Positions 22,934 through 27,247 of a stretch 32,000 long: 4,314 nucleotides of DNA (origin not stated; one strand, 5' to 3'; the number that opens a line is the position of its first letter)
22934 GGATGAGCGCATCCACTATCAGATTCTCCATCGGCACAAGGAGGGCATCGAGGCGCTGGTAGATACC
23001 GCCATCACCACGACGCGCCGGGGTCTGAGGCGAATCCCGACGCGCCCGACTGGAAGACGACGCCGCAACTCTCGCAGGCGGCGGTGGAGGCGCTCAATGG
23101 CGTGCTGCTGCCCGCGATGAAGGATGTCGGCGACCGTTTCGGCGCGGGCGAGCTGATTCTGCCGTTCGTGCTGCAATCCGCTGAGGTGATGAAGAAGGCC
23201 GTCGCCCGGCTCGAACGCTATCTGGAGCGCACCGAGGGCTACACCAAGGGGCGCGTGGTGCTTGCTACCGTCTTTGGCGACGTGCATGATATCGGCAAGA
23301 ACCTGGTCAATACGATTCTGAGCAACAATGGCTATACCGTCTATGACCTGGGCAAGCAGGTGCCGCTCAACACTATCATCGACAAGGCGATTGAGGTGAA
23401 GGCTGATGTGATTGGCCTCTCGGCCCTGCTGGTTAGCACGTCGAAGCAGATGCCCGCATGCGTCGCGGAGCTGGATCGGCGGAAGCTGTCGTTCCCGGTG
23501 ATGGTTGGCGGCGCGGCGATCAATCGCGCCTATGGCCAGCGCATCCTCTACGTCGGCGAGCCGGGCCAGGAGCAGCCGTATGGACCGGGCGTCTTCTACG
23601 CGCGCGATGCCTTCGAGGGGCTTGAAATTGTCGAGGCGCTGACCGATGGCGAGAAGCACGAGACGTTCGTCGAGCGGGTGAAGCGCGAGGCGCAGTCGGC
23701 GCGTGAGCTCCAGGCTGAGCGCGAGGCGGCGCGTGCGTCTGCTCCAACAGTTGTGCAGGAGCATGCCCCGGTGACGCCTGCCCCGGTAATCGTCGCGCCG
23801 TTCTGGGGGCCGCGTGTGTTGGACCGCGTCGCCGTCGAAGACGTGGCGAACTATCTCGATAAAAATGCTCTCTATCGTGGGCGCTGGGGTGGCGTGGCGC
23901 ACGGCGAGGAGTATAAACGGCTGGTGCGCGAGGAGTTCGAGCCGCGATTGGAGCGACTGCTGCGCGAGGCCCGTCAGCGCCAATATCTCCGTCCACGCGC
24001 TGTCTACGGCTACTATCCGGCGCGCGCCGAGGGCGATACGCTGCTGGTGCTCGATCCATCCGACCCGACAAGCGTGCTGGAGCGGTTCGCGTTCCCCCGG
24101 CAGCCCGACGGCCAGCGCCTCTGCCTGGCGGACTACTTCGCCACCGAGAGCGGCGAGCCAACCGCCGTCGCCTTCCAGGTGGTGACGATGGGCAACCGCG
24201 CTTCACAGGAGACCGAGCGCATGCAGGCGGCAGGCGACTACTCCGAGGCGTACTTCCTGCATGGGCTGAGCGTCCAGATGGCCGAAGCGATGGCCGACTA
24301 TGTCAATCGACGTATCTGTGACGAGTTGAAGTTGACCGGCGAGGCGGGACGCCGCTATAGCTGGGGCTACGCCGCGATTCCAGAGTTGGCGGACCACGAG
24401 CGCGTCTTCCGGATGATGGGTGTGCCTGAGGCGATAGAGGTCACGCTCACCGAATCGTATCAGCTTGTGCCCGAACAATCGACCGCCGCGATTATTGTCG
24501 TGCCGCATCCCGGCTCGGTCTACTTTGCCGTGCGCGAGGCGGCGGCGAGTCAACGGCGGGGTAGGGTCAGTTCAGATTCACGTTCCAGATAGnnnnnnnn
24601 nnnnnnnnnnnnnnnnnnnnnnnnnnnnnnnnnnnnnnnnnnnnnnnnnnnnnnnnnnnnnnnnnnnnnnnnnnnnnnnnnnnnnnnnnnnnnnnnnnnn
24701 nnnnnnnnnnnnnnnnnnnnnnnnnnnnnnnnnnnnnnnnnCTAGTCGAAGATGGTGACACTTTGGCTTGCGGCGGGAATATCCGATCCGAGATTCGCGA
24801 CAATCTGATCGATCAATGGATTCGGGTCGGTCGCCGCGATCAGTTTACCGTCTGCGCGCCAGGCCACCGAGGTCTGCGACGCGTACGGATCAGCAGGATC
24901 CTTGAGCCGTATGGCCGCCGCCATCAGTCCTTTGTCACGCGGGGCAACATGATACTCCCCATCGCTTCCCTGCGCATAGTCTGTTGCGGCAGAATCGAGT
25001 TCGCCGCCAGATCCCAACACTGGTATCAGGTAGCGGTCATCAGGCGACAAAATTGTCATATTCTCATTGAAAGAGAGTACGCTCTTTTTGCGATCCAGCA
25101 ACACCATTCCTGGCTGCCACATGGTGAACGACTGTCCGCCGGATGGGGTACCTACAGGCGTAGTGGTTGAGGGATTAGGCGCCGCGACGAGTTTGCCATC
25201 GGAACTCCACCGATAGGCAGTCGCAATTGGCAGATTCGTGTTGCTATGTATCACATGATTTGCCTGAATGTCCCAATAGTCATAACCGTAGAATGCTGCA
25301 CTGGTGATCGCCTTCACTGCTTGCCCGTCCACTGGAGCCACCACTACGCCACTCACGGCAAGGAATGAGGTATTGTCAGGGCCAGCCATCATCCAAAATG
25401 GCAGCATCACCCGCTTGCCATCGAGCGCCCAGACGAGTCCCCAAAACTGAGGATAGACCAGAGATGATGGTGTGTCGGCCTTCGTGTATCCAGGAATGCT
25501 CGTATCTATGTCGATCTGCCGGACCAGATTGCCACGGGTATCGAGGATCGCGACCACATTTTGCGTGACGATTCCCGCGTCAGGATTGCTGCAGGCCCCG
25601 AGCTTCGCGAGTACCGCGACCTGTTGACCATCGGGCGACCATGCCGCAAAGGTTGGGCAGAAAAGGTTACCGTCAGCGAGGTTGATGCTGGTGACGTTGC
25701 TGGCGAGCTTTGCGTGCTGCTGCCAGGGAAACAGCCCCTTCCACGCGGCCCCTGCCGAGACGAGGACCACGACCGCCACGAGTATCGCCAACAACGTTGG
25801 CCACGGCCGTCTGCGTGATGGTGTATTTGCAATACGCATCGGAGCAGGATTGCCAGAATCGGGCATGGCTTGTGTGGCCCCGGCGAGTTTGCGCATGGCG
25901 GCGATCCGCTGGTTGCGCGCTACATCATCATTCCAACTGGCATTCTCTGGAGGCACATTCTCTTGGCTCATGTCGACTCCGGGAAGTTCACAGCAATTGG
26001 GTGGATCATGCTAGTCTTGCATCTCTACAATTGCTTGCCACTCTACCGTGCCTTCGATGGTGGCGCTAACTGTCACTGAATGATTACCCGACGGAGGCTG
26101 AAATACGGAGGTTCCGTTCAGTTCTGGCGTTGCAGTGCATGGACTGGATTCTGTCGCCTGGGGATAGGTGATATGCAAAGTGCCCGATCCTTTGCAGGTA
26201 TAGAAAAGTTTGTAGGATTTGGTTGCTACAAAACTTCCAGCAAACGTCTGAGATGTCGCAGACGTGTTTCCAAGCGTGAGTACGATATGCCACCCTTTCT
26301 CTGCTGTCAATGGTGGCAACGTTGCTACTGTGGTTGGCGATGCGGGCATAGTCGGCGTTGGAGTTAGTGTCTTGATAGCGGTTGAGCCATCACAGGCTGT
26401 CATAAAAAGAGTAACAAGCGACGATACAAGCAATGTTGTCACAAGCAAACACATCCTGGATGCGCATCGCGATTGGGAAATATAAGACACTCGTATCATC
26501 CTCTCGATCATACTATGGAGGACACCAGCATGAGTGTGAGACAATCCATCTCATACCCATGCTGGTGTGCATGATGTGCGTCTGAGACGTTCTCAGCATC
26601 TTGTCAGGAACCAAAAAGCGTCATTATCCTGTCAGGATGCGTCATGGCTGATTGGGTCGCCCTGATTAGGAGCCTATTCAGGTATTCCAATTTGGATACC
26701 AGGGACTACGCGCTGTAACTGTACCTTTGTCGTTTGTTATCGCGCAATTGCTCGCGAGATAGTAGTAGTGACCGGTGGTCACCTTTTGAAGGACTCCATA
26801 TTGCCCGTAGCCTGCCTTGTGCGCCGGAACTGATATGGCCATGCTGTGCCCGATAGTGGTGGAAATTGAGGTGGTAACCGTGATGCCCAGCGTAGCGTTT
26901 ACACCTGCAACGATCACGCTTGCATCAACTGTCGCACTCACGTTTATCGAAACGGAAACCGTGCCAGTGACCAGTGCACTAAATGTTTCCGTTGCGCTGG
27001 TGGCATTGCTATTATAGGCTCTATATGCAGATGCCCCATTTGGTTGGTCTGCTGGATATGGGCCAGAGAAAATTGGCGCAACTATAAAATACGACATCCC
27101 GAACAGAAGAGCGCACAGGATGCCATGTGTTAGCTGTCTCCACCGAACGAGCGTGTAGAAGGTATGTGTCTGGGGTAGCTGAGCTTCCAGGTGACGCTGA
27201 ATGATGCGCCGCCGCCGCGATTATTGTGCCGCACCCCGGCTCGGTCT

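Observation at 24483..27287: Duplicated metH 3' end brackets a 2.65-kb low-GC cassette (att-like scar with no integrase)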

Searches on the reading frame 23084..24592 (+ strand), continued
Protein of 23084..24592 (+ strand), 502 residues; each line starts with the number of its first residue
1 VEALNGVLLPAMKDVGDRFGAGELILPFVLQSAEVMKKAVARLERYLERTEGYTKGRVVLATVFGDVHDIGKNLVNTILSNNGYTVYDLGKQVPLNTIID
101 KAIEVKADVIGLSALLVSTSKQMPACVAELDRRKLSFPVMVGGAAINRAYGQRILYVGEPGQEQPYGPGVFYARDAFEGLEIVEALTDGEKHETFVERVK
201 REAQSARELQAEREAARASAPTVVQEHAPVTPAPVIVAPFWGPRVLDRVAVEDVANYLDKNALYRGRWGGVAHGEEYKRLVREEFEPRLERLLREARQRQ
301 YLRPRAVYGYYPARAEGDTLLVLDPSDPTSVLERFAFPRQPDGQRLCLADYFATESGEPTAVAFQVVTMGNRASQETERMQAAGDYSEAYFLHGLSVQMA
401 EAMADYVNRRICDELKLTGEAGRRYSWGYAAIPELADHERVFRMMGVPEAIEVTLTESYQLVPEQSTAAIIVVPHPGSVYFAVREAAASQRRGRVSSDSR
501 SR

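Call 62: find_encoding_contigs(protein=P0038, flank=10000, max_places=2)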
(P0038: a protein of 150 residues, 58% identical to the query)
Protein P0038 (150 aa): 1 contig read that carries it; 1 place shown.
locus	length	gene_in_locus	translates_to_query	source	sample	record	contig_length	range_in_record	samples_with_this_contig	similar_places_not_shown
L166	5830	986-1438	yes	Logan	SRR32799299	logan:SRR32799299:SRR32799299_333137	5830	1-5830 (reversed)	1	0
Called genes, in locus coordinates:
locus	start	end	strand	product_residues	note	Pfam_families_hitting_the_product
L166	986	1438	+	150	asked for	-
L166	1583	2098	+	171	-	-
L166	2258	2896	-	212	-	PF01370:Epimerase, PF05368:NmrA, PF13460:NAD_binding_10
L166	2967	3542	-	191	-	PF01613:Flavin_Reduct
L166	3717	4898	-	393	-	PF02771:Acyl-CoA_dh_N (weak), PF08028:Acyl-CoA_dh_2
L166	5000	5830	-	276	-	?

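Call 63: find_encoding_contigs(protein=P0037, flank=10000, max_places=3)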
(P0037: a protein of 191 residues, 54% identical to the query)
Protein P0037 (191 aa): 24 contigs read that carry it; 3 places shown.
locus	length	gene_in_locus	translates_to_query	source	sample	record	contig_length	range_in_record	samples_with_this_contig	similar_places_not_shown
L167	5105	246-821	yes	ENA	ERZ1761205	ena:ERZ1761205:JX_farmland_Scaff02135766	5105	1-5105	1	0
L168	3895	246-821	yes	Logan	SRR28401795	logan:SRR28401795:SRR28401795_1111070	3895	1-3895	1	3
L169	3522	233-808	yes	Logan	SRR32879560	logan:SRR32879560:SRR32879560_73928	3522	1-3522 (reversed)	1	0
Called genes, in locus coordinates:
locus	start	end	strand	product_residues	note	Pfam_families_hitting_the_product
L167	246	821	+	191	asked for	-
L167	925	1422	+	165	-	-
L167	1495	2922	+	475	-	-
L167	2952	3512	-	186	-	-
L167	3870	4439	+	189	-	PF01025:GrpE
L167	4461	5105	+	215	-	?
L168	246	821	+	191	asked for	-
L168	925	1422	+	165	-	-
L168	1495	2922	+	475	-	-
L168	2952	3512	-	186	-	-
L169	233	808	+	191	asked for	-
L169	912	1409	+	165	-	-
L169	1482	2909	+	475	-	-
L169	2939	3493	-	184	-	-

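Call 70: find_encoding_contigs(protein=P0036, flank=5000, max_places=2)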
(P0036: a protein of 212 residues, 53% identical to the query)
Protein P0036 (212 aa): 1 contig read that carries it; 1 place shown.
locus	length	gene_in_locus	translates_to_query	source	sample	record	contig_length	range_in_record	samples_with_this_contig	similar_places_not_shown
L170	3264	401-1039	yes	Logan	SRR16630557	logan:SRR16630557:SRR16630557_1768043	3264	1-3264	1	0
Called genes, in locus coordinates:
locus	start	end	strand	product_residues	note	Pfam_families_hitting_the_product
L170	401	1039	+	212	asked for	-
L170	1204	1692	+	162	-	-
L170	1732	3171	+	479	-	-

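Call 71: find_encoding_contigs(protein=P0042, flank=5000, max_places=2)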
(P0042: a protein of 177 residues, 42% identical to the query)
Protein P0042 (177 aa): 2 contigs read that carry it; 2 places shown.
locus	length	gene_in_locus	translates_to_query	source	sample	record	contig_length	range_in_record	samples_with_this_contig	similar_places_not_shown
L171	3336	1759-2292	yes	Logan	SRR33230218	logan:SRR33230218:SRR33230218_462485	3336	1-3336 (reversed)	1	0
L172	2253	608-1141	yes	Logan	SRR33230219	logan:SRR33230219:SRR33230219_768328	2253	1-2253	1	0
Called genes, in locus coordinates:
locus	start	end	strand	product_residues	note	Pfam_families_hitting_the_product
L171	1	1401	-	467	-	?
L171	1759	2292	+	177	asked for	-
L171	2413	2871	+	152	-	-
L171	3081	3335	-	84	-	?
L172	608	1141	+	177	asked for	-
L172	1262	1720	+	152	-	-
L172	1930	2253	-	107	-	?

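Call 80: predict_structure(alignment_id=A3)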
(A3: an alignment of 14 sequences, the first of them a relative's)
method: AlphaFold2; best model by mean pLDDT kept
length: 212 residues; sequences in the alignment: 14
mean_pLDDT: 65.0   pTM: 0.47
mean pLDDT of the five models: 65.0, 62.9, 61.2, 60.8, 60.3
residues with pLDDT >= 90: 10; 70-90: 96; 50-70: 48; < 50: 58
segments of 3 or more residues with pLDDT < 50: 21-32, 88-90, 112-151
pLDDT, mean of each block of 10 residues (from residue 1): 63 60 44 67 87 83 81 60 52 78 81 41 28 32 36 74 84 76 87 75 75 80
secondary structure, 60 per line:
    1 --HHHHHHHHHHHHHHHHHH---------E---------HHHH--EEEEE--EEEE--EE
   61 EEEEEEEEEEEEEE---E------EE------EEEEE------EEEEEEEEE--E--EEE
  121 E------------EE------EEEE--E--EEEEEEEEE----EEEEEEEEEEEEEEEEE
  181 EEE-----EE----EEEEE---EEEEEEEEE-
elements in order: H3-20 H40-43 E46-50 E53-56 E59-74 E93-97 E104-112 E118-121 E142-145 E151-159 E164-183 E195-199 E203-211

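Call 82: fold_search(model_id=the predicted structure, library=pdb)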
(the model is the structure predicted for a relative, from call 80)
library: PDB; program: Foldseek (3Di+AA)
matches with E <= 10: 151; with E <= 0.001: 0
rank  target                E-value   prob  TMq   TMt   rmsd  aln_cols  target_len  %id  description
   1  2ztb_A                5.1e-03  0.89  0.24  0.21  15.8       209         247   10  Crystal structure of the parasporin-2 Bacillus thuringiensis toxin that recognizes cancer cells (released 2009-01-13)
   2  2ztb_B                1.3e-02  0.77  0.24  0.21  14.9       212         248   10  Crystal structure of the parasporin-2 Bacillus thuringiensis toxin that recognizes cancer cells (released 2009-01-13)
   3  5zu4_B                1.6e-02  0.89  0.23  0.16  12.1       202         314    9  Crystal structure of Lamprey immune protein (released 2019-06-12)
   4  6lh8                  1.9e-02  0.77  0.22  0.28  14.4       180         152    5  Structure of aerolysin-like protein (Bombina maxima) (released 2020-06-10)
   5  4znq_A                2.2e-02  0.84  0.23  0.17  11.9       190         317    8  Crystal structure of Dln1 complexed with Man(alpha1-2)Man (released 2016-01-20)
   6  5zu4_A                2.6e-02  0.85  0.25  0.17  12.0       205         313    9  Crystal structure of Lamprey immune protein (released 2019-06-12)
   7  6lhz                  2.6e-02  0.41  0.18  0.23  15.1       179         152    7  Structure of aerolysin-like protein (Bombina maxima) (released 2020-06-10)
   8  4rhz_A                4.0e-02  0.25  0.16  0.13  18.8       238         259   12  Crystal structure of Cry23Aa1 and Cry37Aa1 binary protein complex (released 2015-10-28)
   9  7qe4_BBB              5.2e-02  0.69  0.23  0.17  12.4       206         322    9  B-trefoil lectin from Salpingoeca rosetta in complex with GalNAc (released 2022-09-14)
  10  4zno_A                5.4e-02  0.60  0.22  0.17  12.3       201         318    8  Crystal structure of Dln1 complexed with sucrose (released 2016-01-20)
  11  5jzw_H                7.8e-02  0.15  0.19  0.12  20.1       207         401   10  Cryo-EM structures of aerolysin post-prepore and quasipore (released 2016-07-13)
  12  2d42_A                1.2e-01  0.47  0.24  0.21  17.6       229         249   14  Crystal structure analysis of a non-toxic crystal protein from Bacillus thuringiensis (released 2006-01-17)
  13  1uyj_A                1.2e-01  0.10  0.14  0.11  17.0       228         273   13  Clostridium perfringens epsilon toxin shows structural similarity with the pore forming toxin aerolysin (released 2004-08-05)
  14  7qe4_AAA              1.4e-01  0.44  0.23  0.17  10.3       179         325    8  B-trefoil lectin from Salpingoeca rosetta in complex with GalNAc (released 2022-09-14)
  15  3am2                  1.6e-01  0.25  0.21  0.18   9.9       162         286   14  Clostridium perfringens enterotoxin (released 2011-04-13)
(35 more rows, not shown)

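Call 83: search_solved_structures(query=A3, max_evalue=10)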
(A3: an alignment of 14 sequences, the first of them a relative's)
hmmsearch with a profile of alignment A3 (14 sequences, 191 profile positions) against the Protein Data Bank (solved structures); distinct sequences matched with E-value up to 10: 4.
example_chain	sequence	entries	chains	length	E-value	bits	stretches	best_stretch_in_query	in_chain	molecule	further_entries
1vcl_A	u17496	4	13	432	0.029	17.1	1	54-134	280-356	hemolytic lectin CEL-III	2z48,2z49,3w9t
8jjr_e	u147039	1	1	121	0.88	12.3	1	9-83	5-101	PsaE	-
1fj1_E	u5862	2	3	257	2.5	10.8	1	85-146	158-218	OUTER SURFACE PROTEIN A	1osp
6nmt_A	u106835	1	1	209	6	9.6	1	68-110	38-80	Fab 3 anti-SIRP-alpha antibody Variable Light Chain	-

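Call 84: search_protein_families(library=pfam, alignment_id=A3, max_evalue=1)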
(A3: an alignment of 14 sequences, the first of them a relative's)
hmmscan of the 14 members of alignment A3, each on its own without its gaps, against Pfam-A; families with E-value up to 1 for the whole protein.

A. member 1, P0036 (212 aa): 1 family
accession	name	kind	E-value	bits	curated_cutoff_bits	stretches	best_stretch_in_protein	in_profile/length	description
PF23926.2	LtfC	-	0.13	13.3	27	1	86-130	27-70/100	LtfC-like, beta-sandwich domain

B. families by the number of members that match (of 14 scanned): 8 families
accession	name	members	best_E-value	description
PF23926.2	LtfC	2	0.1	LtfC-like, beta-sandwich domain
PF14016.12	DUF4232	1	0.002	Domain of unknown function (DUF4232)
PF12503.13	CMV_1a_C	1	0.0091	Cucumber mosaic virus 1a protein C terminal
PF13752.12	DUF4165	1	0.018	Domain of unknown function (DUF4165)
PF04519.19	Bactofilin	1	0.1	Polymer-forming cytoskeletal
PF22906.1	GULLO2-like_3rd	1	0.14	L-gulonolactone oxidase 2-like, C-terminal domain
PF21446.3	Gp34_trimer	1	0.38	Long-tail fiber proximal subunit, C-terminal, trimerization domain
PF07705.17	CARDB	1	0.64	CARDB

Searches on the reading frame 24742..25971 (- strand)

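Call 6: search_protein_families(library=pfam, proteins=[window:24742-25971:-], max_evalue=0.01)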
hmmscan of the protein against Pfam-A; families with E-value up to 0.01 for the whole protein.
window:24742-25971:- (409 aa): 2 families
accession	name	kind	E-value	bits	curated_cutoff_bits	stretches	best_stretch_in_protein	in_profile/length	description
PF07676.18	PD40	-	0.00039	20.7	20.9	0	109-118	14-23/38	WD40-like Beta Propeller Repeat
PF25174.1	Beta-prop_THOC3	-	0.0086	15.5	305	0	232-268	73-109/272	THOC3 beta-propeller domain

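Call 56: search_protein_families(library=phrogs, proteins=[window:24742-25971:-], max_evalue=0.01)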
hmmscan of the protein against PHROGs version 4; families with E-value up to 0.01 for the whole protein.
window:24742-25971:- (409 aa): 0 families

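Call 57: search_protein_families(library=padloc, proteins=[window:24742-25971:-], max_evalue=0.01)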
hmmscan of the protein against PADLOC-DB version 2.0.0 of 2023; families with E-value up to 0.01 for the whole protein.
window:24742-25971:- (409 aa): 0 families

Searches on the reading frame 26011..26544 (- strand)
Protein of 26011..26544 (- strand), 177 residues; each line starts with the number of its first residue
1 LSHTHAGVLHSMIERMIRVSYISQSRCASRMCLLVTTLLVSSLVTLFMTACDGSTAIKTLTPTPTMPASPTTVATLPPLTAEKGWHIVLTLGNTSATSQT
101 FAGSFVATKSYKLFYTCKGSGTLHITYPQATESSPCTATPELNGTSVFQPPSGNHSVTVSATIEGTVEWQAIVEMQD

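Call 6: search_protein_families(library=pfam, proteins=[window:26011-26544:-], max_evalue=0.01)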
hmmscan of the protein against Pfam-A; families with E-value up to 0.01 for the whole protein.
window:26011-26544:- (177 aa): 0 families

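Call 56: search_protein_families(library=phrogs, proteins=[window:26011-26544:-], max_evalue=0.01)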
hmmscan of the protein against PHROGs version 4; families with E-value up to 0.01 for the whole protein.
window:26011-26544:- (177 aa): 0 families

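Call 57: search_protein_families(library=padloc, proteins=[window:26011-26544:-], max_evalue=0.01)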
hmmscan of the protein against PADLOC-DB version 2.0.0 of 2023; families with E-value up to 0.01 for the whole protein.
window:26011-26544:- (177 aa): 0 families

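Call 58: search_protein_families(library=ncbifam, proteins=[window:26011-26544:-], max_evalue=0.01)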
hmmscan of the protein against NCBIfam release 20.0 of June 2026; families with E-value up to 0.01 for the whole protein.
window:26011-26544:- (177 aa): 0 families

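Call 69: find_encoding_contigs(protein=window:26011-26544:-, flank=3000, max_places=4)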
Protein window:26011-26544:- (177 aa): no gene with exactly this product is on record in the collection.
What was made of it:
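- Tried and rejected: An exact-protein look-up found nothing on record (call 69).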

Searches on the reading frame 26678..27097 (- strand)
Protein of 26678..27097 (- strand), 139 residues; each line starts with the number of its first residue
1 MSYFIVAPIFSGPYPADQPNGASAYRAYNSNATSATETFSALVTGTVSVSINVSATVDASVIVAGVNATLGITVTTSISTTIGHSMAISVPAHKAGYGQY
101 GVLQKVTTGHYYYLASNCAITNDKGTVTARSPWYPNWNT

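Call 6: search_protein_families(library=pfam, proteins=[window:26678-27097:-], max_evalue=0.01)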
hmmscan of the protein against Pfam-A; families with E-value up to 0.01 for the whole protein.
window:26678-27097:- (139 aa): 0 families

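Call 56: search_protein_families(library=phrogs, proteins=[window:26678-27097:-], max_evalue=0.01)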
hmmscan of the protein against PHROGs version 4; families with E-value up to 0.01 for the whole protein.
window:26678-27097:- (139 aa): 1 family
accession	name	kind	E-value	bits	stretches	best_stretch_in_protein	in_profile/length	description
phrog_16793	-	unknown function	0.0041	18.3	1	86-108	1-23/50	-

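Call 57: search_protein_families(library=padloc, proteins=[window:26678-27097:-], max_evalue=0.01)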
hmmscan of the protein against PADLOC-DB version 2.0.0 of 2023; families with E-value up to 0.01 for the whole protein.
window:26678-27097:- (139 aa): 0 families

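Call 58: search_protein_families(library=ncbifam, proteins=[window:26678-27097:-], max_evalue=0.01)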
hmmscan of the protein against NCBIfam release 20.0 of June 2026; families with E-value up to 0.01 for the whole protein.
window:26678-27097:- (139 aa): 0 families
